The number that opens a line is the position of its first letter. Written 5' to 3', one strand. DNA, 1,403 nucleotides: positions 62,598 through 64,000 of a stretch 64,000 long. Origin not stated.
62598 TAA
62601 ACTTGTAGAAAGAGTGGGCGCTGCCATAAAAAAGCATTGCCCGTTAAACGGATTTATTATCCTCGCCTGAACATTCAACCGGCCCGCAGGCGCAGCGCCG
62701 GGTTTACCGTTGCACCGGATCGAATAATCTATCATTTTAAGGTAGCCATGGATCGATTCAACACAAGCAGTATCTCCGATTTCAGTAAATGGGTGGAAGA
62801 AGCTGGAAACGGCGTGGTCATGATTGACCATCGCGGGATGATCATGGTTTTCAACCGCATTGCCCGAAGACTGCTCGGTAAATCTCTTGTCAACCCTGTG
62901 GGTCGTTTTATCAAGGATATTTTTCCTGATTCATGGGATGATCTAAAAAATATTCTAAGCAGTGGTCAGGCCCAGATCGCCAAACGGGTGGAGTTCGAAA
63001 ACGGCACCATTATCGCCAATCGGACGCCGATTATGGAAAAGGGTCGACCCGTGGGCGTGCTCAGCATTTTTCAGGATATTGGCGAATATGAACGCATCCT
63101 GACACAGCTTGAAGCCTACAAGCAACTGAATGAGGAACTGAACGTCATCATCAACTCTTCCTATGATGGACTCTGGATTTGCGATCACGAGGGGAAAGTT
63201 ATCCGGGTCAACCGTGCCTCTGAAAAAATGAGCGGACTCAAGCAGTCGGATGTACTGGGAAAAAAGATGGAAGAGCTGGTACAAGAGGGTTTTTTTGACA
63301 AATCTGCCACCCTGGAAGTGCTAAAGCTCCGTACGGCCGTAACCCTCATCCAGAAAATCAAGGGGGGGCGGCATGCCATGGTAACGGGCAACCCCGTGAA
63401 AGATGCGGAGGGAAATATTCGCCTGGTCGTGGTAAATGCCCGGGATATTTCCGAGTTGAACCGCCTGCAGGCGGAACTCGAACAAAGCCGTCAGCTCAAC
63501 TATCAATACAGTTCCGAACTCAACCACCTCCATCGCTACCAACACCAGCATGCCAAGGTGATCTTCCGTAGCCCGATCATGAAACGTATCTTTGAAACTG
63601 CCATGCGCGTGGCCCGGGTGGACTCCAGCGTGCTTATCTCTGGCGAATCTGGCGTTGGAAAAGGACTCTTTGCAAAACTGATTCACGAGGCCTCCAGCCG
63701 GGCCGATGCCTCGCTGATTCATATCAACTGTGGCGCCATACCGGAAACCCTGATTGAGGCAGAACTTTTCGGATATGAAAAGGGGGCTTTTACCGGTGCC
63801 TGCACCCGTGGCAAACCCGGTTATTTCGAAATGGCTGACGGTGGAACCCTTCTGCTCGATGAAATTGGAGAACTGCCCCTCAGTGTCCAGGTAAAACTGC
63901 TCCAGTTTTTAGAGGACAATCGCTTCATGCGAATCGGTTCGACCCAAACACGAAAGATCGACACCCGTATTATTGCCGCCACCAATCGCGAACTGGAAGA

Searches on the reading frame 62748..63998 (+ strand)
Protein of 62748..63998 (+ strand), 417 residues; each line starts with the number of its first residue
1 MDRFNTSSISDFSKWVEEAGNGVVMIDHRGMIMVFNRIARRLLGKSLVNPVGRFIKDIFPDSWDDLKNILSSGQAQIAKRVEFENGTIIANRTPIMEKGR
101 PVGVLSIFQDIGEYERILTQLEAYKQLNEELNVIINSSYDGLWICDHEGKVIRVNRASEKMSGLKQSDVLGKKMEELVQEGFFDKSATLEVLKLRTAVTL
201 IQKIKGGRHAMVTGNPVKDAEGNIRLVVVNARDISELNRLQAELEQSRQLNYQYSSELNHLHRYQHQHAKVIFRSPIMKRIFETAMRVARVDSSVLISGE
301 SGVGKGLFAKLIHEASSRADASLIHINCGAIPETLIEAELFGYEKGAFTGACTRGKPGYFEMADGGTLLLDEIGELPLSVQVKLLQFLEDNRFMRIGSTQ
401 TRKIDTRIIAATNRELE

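Call 32: search_protein_families(library=pfam, proteins=[window:62748-63998:+], max_evalue=0.00001)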
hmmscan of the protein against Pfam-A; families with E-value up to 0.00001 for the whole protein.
window:62748-63998:+ (417 aa): 8 families
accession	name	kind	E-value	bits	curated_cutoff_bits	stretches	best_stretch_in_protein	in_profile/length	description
PF00158.32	Sigma54_activat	-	7.3e-57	192.1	20.2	1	272-417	2-146/168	Sigma-54 interaction domain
PF00989.32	PAS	-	1.4e-20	73.8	22.6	2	129-234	1-113/113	PAS fold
PF13426.13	PAS_9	-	1.2e-18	67.7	27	1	140-236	2-103/103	PAS domain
PF08448.16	PAS_4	-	2.4e-14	53.9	23.1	1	136-237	2-108/110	PAS fold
PF14532.12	Sigma54_activ_2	-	2.3e-10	41.3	25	1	274-411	3-106/138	Sigma-54 interaction domain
PF13188.13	PAS_8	-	2.6e-10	40.3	21.8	1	131-186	3-55/65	PAS domain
PF07728.20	AAA_5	-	2.8e-07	31.1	22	1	295-414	2-123/139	AAA domain (dynein-related subfamily)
PF13596.12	PAS_10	-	3.6e-06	28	22.1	0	22-111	11-105/106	PAS domain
